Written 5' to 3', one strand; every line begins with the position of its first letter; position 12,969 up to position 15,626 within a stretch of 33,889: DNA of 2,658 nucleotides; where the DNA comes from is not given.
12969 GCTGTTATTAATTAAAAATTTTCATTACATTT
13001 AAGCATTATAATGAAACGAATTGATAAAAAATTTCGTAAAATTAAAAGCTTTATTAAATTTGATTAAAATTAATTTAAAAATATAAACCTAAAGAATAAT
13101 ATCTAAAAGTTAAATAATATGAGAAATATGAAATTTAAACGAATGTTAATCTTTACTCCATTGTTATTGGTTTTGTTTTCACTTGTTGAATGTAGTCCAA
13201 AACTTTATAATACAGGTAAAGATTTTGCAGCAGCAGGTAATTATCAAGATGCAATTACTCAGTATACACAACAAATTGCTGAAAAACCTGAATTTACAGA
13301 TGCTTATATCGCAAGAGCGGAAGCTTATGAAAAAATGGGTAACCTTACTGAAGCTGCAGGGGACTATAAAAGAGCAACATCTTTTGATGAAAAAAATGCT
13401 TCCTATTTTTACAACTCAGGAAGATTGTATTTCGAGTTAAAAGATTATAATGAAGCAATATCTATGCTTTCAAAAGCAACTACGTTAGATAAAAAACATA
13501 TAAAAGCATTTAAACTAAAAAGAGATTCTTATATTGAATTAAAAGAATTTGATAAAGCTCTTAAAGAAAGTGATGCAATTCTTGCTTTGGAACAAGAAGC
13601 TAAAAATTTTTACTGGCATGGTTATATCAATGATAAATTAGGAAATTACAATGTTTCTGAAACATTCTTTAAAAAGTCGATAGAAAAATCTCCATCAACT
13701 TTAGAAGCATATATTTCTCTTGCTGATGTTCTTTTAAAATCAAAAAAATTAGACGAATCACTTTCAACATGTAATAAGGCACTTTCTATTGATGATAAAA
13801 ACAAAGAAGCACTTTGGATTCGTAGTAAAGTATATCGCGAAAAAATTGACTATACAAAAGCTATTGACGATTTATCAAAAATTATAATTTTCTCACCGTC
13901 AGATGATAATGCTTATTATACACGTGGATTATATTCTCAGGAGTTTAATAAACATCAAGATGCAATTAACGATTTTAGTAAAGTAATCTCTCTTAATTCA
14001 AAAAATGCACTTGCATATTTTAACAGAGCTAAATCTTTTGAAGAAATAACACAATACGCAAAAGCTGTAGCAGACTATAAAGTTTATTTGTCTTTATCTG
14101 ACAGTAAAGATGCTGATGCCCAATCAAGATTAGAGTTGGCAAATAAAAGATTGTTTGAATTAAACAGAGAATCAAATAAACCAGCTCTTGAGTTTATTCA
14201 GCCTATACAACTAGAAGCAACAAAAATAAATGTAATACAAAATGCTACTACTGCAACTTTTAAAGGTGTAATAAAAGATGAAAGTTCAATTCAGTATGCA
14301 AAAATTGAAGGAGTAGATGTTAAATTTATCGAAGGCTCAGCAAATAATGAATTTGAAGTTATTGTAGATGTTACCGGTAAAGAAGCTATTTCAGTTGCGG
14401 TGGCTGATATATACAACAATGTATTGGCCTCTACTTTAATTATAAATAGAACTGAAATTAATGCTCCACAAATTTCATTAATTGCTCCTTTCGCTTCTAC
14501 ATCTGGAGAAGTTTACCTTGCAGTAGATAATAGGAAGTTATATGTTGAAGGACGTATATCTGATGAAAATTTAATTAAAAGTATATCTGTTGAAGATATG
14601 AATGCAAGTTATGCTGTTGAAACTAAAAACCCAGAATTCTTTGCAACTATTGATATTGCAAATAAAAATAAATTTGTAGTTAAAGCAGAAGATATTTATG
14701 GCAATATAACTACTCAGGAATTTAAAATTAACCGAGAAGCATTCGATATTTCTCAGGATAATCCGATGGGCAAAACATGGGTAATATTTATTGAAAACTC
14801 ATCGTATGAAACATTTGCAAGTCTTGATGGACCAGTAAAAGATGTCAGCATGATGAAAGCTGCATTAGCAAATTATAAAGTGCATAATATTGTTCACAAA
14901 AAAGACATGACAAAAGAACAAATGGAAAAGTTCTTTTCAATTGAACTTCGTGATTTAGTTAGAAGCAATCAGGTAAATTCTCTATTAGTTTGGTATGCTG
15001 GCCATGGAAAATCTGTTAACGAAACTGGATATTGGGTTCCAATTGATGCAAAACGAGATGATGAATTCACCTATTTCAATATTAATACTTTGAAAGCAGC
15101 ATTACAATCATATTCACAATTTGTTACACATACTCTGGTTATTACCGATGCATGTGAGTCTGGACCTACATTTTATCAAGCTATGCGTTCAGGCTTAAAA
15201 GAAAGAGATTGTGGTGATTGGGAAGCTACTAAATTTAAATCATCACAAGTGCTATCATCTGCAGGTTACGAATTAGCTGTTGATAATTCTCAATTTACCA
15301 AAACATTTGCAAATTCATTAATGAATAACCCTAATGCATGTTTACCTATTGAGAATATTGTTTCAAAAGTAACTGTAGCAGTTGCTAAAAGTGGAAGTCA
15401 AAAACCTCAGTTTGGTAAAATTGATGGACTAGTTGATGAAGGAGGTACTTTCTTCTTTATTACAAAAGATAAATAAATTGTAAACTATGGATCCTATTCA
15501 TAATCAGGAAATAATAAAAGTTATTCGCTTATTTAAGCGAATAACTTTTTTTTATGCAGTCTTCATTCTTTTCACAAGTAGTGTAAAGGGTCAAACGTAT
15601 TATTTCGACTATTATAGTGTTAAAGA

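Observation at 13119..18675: Two-gene operon pairing an exported TPR/caspase-like protease with a beta-propeller/Y_Y_Y transmembrane PP2C phosphatase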

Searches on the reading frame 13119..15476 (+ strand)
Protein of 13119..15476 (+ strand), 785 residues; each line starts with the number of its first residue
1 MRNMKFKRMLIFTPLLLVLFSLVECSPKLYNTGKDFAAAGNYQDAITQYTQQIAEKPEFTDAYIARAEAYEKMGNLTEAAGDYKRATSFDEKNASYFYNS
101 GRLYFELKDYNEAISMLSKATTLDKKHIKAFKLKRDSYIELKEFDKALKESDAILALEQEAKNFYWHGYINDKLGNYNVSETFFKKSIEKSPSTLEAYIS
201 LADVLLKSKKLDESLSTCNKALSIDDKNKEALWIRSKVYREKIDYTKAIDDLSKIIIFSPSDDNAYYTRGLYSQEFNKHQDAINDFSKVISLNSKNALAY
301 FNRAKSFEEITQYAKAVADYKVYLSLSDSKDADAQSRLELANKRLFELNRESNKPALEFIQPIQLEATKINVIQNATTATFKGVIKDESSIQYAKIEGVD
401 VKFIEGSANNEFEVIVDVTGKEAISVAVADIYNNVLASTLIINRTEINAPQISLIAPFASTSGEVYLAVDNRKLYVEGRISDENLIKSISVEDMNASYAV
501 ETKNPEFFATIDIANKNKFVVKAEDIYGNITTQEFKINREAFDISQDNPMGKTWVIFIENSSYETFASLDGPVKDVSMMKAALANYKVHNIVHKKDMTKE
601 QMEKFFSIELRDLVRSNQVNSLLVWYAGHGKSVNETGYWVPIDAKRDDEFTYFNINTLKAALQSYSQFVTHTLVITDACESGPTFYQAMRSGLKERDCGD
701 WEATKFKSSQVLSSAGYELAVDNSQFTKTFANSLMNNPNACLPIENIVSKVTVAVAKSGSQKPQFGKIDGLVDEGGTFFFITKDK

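Call 3: search_protein_families(library=pfam, proteins=[window:13119-15476:+], max_evalue=0.01)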
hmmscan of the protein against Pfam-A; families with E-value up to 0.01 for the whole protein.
window:13119-15476:+ (785 aa): 21 families
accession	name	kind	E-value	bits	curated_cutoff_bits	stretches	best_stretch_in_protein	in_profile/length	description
PF07719.23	TPR_2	-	1.9e-28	96.6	27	2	61-93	2-34/34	Tetratricopeptide repeat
PF00515.34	TPR_1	-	3.6e-23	80.8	27.8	3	95-126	2-33/34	Tetratricopeptide repeat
PF13181.12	TPR_8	-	6.2e-21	73.2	25.7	1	94-127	1-34/34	Tetratricopeptide repeat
PF13414.12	TPR_11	-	1.3e-20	73.2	26.8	3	73-106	7-40/42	TPR repeat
PF13432.12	TPR_16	-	1.5e-20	73.7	32.7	1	30-87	1-58/65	Tetratricopeptide repeat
PF14559.12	TPR_19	-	1.2e-19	70.8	25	2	37-80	2-45/68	Tetratricopeptide repeat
PF00656.27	Peptidase_C14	-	2.4e-17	63.8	21.4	1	554-765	3-223/233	Caspase domain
PF13431.12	TPR_17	-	3.5e-16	58.5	24.4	0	286-317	2-33/34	Tetratricopeptide repeat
PF12895.13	ANAPC3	-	2.6e-13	50.5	27.2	2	88-149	19-77/82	Anaphase-promoting complex, cyclosome, subunit 3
PF13424.12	TPR_12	-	4.5e-11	43.2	30.1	1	62-126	5-77/77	Tetratricopeptide repeat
PF13428.12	TPR_14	-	6.3e-11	42.3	23.5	0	61-99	2-40/44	Tetratricopeptide repeat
PF13174.12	TPR_6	-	3.3e-10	40.4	26.3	0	97-119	3-25/33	Tetratricopeptide repeat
PF13371.12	TPR_9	-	1.2e-07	32.1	35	0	239-294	5-60/73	Tetratricopeptide repeat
PF13176.12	TPR_7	-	3.7e-06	27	27.9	0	67-93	6-34/36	Tetratricopeptide repeat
PF23914.1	TPR_CcmH_CycH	-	1.1e-05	25.8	42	0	166-265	55-157/158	Cytochrome c-type biogenesis protein H TPR domain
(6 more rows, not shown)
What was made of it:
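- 13119..15476 (+): Gene 1: exported TPR / 2x beta-sandwich / caspase-like (C14) protein, 785 aa. Pfam hits in call 3.
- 13194..14162 (+): TPR array (aa 26-348, about nine helix pairs). TPR_1, TPR_2, TPR_8, TPR_11 and TPR_16 hits (call 3).
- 14778..15473 (+): Caspase-like C14 domain with His629 (nt 15003-15005) and Cys679 (nt 15153-15155). PF00656, E 2.4e-17 (call 3).
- On Peptidase C14 (caspase family): PF00656, 63.8 bits against a cut-off of 21.4, aa 554-765 (call 3).
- Checked: Gene 1 has multiple TPR families and Peptidase_C14 at aa 554-765 (E 2.4e-17, 63.8 bits against a cut-off of 21.4; call 3).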

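Call 4: search_protein_families(library=ncbifam, proteins=[window:13119-15476:+], max_evalue=0.01)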
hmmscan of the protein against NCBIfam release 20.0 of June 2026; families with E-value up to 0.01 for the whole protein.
window:13119-15476:+ (785 aa): 24 families
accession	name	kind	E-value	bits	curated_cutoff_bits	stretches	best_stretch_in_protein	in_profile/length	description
NF040959.1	MamA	equivalog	6.7e-23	81.2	200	2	183-320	59-196/204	magnetosome protein MamA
TIGR02917.1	PEP_TPR_lipo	equivalog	1.5e-20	72.8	312.2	1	12-163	4-158/899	XrtA/PEP-CTERM system TPR-repeat protein PrsT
TIGR02521.1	type_IV_pilW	equivalog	2.9e-15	56.5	154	2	35-122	40-127/234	type IV pilus biogenesis/stability protein PilW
TIGR02552.1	LcrH_SycD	equivalog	1.1e-14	54.3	104.8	2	28-134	20-126/136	SycD/LcrH family type III secretion system chaperone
TIGR00990.1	3a0801s09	subfamily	5.7e-14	51.7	757.25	3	40-129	345-434/615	mitochondrial import receptor subunit TOM70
NF053607.1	CHU_0125_OmpA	equivalog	2.4e-13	49.5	620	2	12-129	6-124/639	CHU_0125 family OmpA-like outer membrane integrity protein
NF047832.1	caspase_w_EACC1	subfamily_domain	2.2e-10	40.4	140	1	555-734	3-184/211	caspase, EACC1-associated type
NF008757.0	PRK11788.1-5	equivalog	1.5e-08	34.2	363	2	30-154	111-240/388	lipopolysaccharide assembly protein LapB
NF008391.2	PRK11189.1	equivalog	2.9e-08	33.6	250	1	140-254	46-158/297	lipoprotein NlpI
NF040561.1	PrimPol_Msp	equivalog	3.9e-08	32.3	200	0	83-151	14-81/515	CRISPR-associated primase-polymerase type A1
NF033920.0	C39_PA2778_fam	equivalog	8.4e-08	31.9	150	1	31-123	161-253/255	PA2778 family cysteine peptidase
TIGR03939.1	PGA_TPR_OMP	equivalog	1.5e-07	30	366.65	1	38-140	407-509/800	poly-beta-1,6 N-acetyl-D-glucosamine export porin PgaA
NF033758.1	gliding_GltE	equivalog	1.7e-06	27.3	225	1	30-255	90-316/411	adventurous gliding motility TPR repeat lipoprotein GltE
NF008753.0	PRK11788.1-1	equivalog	2.1e-06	27.1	395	0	32-191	113-279/389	lipopolysaccharide assembly protein LapB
NF052415.1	T3SS_chap_SctY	equivalog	6.7e-06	26.6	70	0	179-248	24-96/106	type III secretion apparatus assembly chaperone SctY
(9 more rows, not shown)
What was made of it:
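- On Anti-phage or conflict caspase systems: The EACC1-type caspase model gives 40 bits against a cut-off of 140 (call 4).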

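Call 13: find_homologous_proteins(query=window:13119-15476:+, max_evalue=1e-10)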
Query window:13119-15476:+ (785 aa): 104 proteins with E <= 1e-10 among 8000 candidates.
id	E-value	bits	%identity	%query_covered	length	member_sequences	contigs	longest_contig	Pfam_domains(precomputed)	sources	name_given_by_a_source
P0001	0.0e+0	1726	100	100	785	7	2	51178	PF13431.13,PF23914.2,PF13414.13,PF13176.13,PF13428.13,PF25064.2,PF14559.13,PF13371.13,PF00656.28,PF00515.35,PF12895.14,PF13424.13,PF13432.13,PF13181.13,PF07719.24,PF13174.13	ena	-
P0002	0.0e+0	1594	94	100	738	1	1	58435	PF13431.13,PF13414.13,PF13428.13,PF14559.13,PF13371.13,PF00656.28,PF00515.35,PF12895.14,PF13424.13,PF13432.13,PF13181.13,PF07719.24,PF13174.13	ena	-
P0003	0.0e+0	1536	87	100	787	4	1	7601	PF13431.13,PF13414.13,PF12569.15,PF13428.13,PF14559.13,PF24575.2,PF13371.13,PF00656.28,PF00515.35,PF12895.14,PF13424.13,PF13432.13,PF13181.13,PF07719.24,PF13174.13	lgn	-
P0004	0.0e+0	1399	79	100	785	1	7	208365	PF13431.13,PF23914.2,PF13414.13,PF13428.13,PF14559.13,PF24575.2,PF13371.13,PF00656.28,PF00515.35,PF12895.14,PF13424.13,PF13432.13,PF13181.13,PF07719.24,PF13174.13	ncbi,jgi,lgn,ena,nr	ncbi:MAG: hypothetical protein A2W99_07615 [Bacteroidetes bacterium GWF2_33_16]|nr:MAG: hypothetical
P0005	0.0e+0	1377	77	100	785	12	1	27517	PF13431.13,PF23914.2,PF13414.13,PF13176.13,PF12569.15,PF13428.13,PF14559.13,PF24575.2,PF13371.13,PF00515.35,PF12895.14,PF13424.13,PF13432.13,PF13181.13,PF01239.29,PF07719.24,PF13174.13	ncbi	-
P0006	0.0e+0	1376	80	98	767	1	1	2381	PF13431.13,PF23914.2,PF13414.13,PF13428.13,PF14559.13,PF24575.2,PF13371.13,PF00656.28,PF00515.35,PF12895.14,PF13424.13,PF13432.13,PF13181.13,PF07719.24,PF13174.13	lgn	-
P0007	0.0e+0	1363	77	100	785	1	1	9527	PF13431.13,PF23914.2,PF13414.13,PF13176.13,PF12569.15,PF13428.13,PF13374.13,PF14559.13,PF24575.2,PF13371.13,PF00656.28,PF00515.35,PF12895.14,PF13424.13,PF21033.5,PF13432.13,PF13181.13,PF01239.29,PF07719.24,PF13174.13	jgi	jgi:tetratricopeptide (TPR) repeat protein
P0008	0.0e+0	1343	76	100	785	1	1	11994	PF13431.13,PF23914.2,PF13414.13,PF13176.13,PF13428.13,PF14559.13,PF24575.2,PF13371.13,PF00515.35,PF12895.14,PF13424.13,PF13432.13,PF13181.13,PF07719.24,PF13174.13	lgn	-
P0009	0.0e+0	1284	72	100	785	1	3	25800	PF25063.1,PF13431.13,PF13414.13,PF13428.13,PF14559.13,PF24575.2,PF13371.13,PF00515.35,PF12895.14,PF13424.13,PF13432.13,PF13181.13,PF07719.24,PF13174.13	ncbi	ncbi:MAG: tetratricopeptide repeat protein [Bacteroidales bacterium]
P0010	0.0e+0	1276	72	99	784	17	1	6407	PF13431.13,PF13414.13,PF13428.13,PF14559.13,PF13371.13,PF00515.35,PF12895.14,PF13424.13,PF13432.13,PF13181.13,PF07719.24,PF13174.13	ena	-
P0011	0.0e+0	1274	71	100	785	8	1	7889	PF13431.13,PF13414.13,PF13428.13,PF14559.13,PF13371.13,PF00656.28,PF00515.35,PF12895.14,PF13424.13,PF13432.13,PF13181.13,PF07719.24,PF13174.13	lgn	-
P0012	0.0e+0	1273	72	100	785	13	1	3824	PF25063.1,PF13431.13,PF13414.13,PF13428.13,PF14559.13,PF24575.2,PF13371.13,PF00515.35,PF12895.14,PF13424.13,PF13432.13,PF13181.13,PF07719.24,PF13174.13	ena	-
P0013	0.0e+0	1272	71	99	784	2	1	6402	PF25063.1,PF03704.24,PF13431.13,PF23914.2,PF13414.13,PF13428.13,PF14559.13,PF24575.2,PF13371.13,PF00515.35,PF12895.14,PF13424.13,PF13432.13,PF13181.13,PF07719.24,PF13174.13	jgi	-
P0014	0.0e+0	1272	72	99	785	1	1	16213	PF13431.13,PF25062.2,PF13414.13,PF13428.13,PF14559.13,PF24575.2,PF13371.13,PF00515.35,PF12895.14,PF13424.13,PF13432.13,PF13181.13,PF07719.24,PF13174.13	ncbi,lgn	ncbi:MAG: tetratricopeptide repeat protein [Thiohalospira sp.]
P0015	0.0e+0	1265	71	100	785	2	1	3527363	PF13431.13,PF25062.2,PF13414.13,PF13428.13,PF14559.13,PF24575.2,PF13371.13,PF00515.35,PF12895.14,PF13424.13,PF13432.13,PF13181.13,PF07719.24,PF13174.13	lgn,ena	-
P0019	0.0e+0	1257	70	100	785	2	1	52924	PF13431.13,PF13414.13,PF13428.13,PF14559.13,PF13371.13,PF00656.28,PF00515.35,PF12895.14,PF13424.13,PF13432.13,PF13181.13,PF07719.24,PF13174.13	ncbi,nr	ncbi:MAG: tetratricopeptide repeat protein [Bacteroidales bacterium]|nr:tetratricopeptide repeat pro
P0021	0.0e+0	1253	69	99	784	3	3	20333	PF25063.1,PF13431.13,PF13414.13,PF13428.13,PF14559.13,PF24575.2,PF13371.13,PF00656.28,PF00515.35,PF12895.14,PF13424.13,PF13432.13,PF13181.13,PF07719.24,PF13174.13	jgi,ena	-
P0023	0.0e+0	1250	71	100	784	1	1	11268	PF03704.24,PF13431.13,PF23914.2,PF13414.13,PF13428.13,PF14559.13,PF13371.13,PF00656.28,PF00515.35,PF12895.14,PF13424.13,PF21033.5,PF13432.13,PF13181.13,PF07719.24,PF13174.13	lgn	-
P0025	0.0e+0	1249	71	100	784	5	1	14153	PF25063.1,PF13431.13,PF13414.13,PF13428.13,PF13374.13,PF14559.13,PF13371.13,PF00656.28,PF00515.35,PF12895.14,PF13424.13,PF13432.13,PF13181.13,PF07719.24,PF13174.13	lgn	-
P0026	0.0e+0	1248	72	97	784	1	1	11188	PF25063.1,PF13431.13,PF23914.2,PF13414.13,PF13428.13,PF14559.13,PF13371.13,PF00656.28,PF00515.35,PF12895.14,PF13424.13,PF13432.13,PF13181.13,PF07719.24,PF13174.13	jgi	jgi:tetratricopeptide (TPR) repeat protein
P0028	0.0e+0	1246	70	100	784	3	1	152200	PF13431.13,PF23914.2,PF13414.13,PF13176.13,PF13428.13,PF14559.13,PF13371.13,PF00656.28,PF00515.35,PF12895.14,PF13424.13,PF13432.13,PF13181.13,PF07719.24,PF13174.13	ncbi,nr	ncbi:MAG: tetratricopeptide repeat protein [Bacteroidales bacterium]|nr:tetratricopeptide repeat pro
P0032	0.0e+0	1244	70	100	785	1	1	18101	PF03704.24,PF13431.13,PF13414.13,PF13428.13,PF25064.2,PF14559.13,PF24575.2,PF13371.13,PF00656.28,PF00515.35,PF12895.14,PF13424.13,PF13432.13,PF13181.13,PF07719.24,PF13174.13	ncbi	-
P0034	0.0e+0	1242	69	100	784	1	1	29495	PF25063.1,PF13431.13,PF13414.13,PF13428.13,PF14559.13,PF24575.2,PF13371.13,PF00656.28,PF00515.35,PF12895.14,PF13424.13,PF13432.13,PF13181.13,PF07719.24,PF13174.13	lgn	-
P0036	0.0e+0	1239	69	100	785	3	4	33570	PF25063.1,PF13431.13,PF23914.2,PF13414.13,PF13176.13,PF13428.13,PF14559.13,PF13371.13,PF00656.28,PF00515.35,PF12895.14,PF13424.13,PF13432.13,PF13181.13,PF14561.13,PF07719.24,PF13174.13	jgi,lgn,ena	-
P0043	0.0e+0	1223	69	100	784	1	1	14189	PF13431.13,PF13414.13,PF13428.13,PF14559.13,PF13371.13,PF00656.28,PF00515.35,PF12895.14,PF13424.13,PF13432.13,PF13181.13,PF07719.24,PF13174.13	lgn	-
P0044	0.0e+0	1214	69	100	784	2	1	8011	PF25063.1,PF13431.13,PF13414.13,PF13428.13,PF14559.13,PF24575.2,PF13371.13,PF00656.28,PF00515.35,PF12895.14,PF13424.13,PF13432.13,PF13181.13,PF07719.24,PF13174.13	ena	-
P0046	0.0e+0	1184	78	85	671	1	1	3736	PF13431.13,PF23914.2,PF13414.13,PF13428.13,PF14559.13,PF13371.13,PF00656.28,PF00515.35,PF12895.14,PF13424.13,PF13432.13,PF13181.13,PF07719.24,PF13174.13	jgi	-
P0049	0.0e+0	1091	74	83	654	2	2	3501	PF13431.13,PF13414.13,PF13428.13,PF14559.13,PF24575.2,PF13371.13,PF00656.28,PF00515.35,PF12895.14,PF13424.13,PF13432.13,PF13181.13,PF07719.24,PF13174.13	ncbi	ncbi:MAG: caspase family protein, partial [Bacteroidota bacterium]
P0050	0.0e+0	1015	68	85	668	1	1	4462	PF03704.24,PF13431.13,PF13414.13,PF13428.13,PF14559.13,PF13371.13,PF00656.28,PF00515.35,PF12895.14,PF13424.13,PF13432.13,PF13181.13,PF07719.24,PF13174.13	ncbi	ncbi:MAG: hypothetical protein C0597_10315, partial [Marinilabiliales bacterium]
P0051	8.3e-292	988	66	84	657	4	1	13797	PF03704.24,PF13431.13,PF23914.2,PF13414.13,PF13176.13,PF12569.15,PF13428.13,PF14559.13,PF13371.13,PF00656.28,PF00515.35,PF12895.14,PF13424.13,PF13432.13,PF13181.13,PF14561.13,PF07719.24,PF13174.13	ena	-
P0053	3.8e-265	900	53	99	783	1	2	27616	PF13431.13,PF23914.2,PF25062.2,PF13414.13,PF13428.13,PF14559.13,PF13371.13,PF00656.28,PF00515.35,PF12895.14,PF13424.13,PF21033.5,PF13432.13,PF13181.13,PF07719.24,PF13174.13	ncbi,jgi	-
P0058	1.6e-250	851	51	99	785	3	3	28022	PF13431.13,PF23914.2,PF25062.2,PF13414.13,PF13428.13,PF14559.13,PF13371.13,PF00656.28,PF00515.35,PF12895.14,PF13424.13,PF13432.13,PF13181.13,PF07719.24,PF13174.13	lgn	-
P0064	5.3e-244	830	51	96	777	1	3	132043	PF25063.1,PF13431.13,PF23914.2,PF13414.13,PF13176.13,PF12569.15,PF13428.13,PF25064.2,PF14559.13,PF13371.13,PF00656.28,PF00515.35,PF12895.14,PF13424.13,PF21033.5,PF13432.13,PF13181.13,PF07719.24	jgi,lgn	-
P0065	3.4e-240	817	49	98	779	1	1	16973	PF13431.13,PF23914.2,PF25062.2,PF13414.13,PF13428.13,PF25064.2,PF13374.13,PF14559.13,PF13371.13,PF00656.28,PF17874.8,PF00515.35,PF12895.14,PF13424.13,PF13432.13,PF13181.13,PF07719.24,PF13174.13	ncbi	-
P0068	1.4e-223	762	47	96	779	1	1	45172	PF13431.13,PF13414.13,PF12569.15,PF13428.13,PF14559.13,PF13371.13,PF00515.35,PF12895.14,PF13424.13,PF13432.13,PF13181.13,PF07719.24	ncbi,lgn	-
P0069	7.7e-220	750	47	98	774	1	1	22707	PF13431.13,PF23914.2,PF25062.2,PF13414.13,PF12569.15,PF13428.13,PF14559.13,PF25575.1,PF13371.13,PF00656.28,PF00515.35,PF12895.14,PF21033.5,PF13432.13,PF13181.13,PF01239.29,PF09136.17,PF07719.24,PF13174.13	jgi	jgi:tetratricopeptide (TPR) repeat protein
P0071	1.5e-190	653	44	98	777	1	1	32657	PF13414.13,PF13428.13,PF14559.13,PF25575.1,PF13371.13,PF00656.28,PF00515.35,PF12895.14,PF13424.13,PF13432.13,PF13181.13,PF07719.24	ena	-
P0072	1.3e-177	610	39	98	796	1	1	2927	PF13431.13,PF13414.13,PF13428.13,PF14559.13,PF13371.13,PF00656.28,PF00515.35,PF13424.13,PF13432.13,PF13181.13,PF07719.24,PF13174.13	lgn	-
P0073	4.3e-175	602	41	97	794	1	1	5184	PF13431.13,PF13414.13,PF13428.13,PF14559.13,PF25575.1,PF13371.13,PF00656.28,PF00515.35,PF12895.14,PF13432.13,PF13181.13,PF07719.24,PF13174.13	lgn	-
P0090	3.6e-19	87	28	43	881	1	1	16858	PF00656.28,PF09136.17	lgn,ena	-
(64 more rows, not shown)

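Call 16: find_related_loci(query=A1, collection=genome_contigs, flank=8000)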
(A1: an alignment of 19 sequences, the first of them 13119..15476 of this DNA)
Query A1 (785 aa) in genome_contigs; peptide patterns used: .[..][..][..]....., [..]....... (x = any residue, [..] = any of these).
599 stretches matched a pattern (row limit reached: there are more); 589 encode a relative of the query (tblastn E <= 1e-3); the best 80 are kept; 80 distinct loci.
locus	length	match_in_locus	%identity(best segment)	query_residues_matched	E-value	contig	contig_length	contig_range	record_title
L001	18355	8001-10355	87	1-785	0e+0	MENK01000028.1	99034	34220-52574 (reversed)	MAG: Bacteroidetes bacterium GWB2_32_14 gwb2_scaffold_52, whole genome shotgun sequence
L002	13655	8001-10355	79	1-785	0e+0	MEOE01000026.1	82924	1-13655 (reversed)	MAG: Bacteroidetes bacterium GWF2_33_16 gwf2_scaffold_383, whole genome shotgun sequence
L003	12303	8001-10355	78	1-785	0e+0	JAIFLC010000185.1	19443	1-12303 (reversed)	MAG: Bacteroidetes bacterium isolate bin_153 scaffold_2618, whole genome shotgun sequence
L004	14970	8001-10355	77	1-785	0e+0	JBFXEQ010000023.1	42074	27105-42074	MAG: Bacteroidales bacterium isolate CA_2019_TPIn_12 NODE_2871_length_42074_cov_7.400339_TPIn, whole genome shotgun sequ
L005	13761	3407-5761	72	1-785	0e+0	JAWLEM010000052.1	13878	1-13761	MAG: Bacteroidales bacterium isolate 20BLK6-1.bin.63 NODE_4573_length_13878_cov_16.200377, whole genome shotgun sequence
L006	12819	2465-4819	72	1-785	0e+0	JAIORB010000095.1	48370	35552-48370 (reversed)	MAG: Bacteroidales bacterium isolate SMBSF07 20071_Bin_5_contigs_1_c_000000000127, whole genome shotgun sequence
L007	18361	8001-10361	72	1-785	0e+0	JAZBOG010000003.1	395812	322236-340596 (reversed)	MAG: Bacteroidales bacterium isolate bin.717 k117_149003, whole genome shotgun sequence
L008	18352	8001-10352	71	1-785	0e+0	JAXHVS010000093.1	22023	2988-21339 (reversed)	MAG: Bacteroidota bacterium isolate MAG83_tar_biofilm MAG83_93, whole genome shotgun sequence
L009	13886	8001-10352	71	1-785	0e+0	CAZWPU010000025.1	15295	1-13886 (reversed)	MAG TPA_asm: uncultured Bacteroidales bacterium isolate binchicken_co218_290 genome assembly, contig: NODE_4026_length_1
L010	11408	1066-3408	72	5-785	0e+0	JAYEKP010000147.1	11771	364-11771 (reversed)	MAG: Bacteroidota bacterium isolate MAG134 MAG134_147, whole genome shotgun sequence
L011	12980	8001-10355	71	1-785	0e+0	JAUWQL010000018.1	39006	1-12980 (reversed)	MAG: Bacteroidales bacterium isolate CSMAG_2501 CSMAG_2501_k141_35384_length_39006_cov_14.9705, whole genome shotgun seq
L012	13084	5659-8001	72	5-785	0e+0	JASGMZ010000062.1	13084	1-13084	MAG: Bacteroidales bacterium isolate DJKA126_ANT-KO_bin.63 scaffold_2163, whole genome shotgun sequence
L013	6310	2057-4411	72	1-785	0e+0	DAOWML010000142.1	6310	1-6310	MAG TPA_asm: Bacteroidales bacterium isolate CSMAG_3001 CSMAG_3001_k141_1618607_length_6310_cov_41.4041, whole genome sh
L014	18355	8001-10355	71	1-785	0e+0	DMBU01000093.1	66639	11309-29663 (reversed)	MAG TPA_asm: Bacteroidales bacterium isolate UBA12171 contig_121, whole genome shotgun sequence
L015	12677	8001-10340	71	6-785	0e+0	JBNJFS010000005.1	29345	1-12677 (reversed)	MAG: Bacteroidota bacterium isolate Y22_60dBSe2.bin.27 NODE_1407_length_29345_cov_12.747795, whole genome shotgun sequen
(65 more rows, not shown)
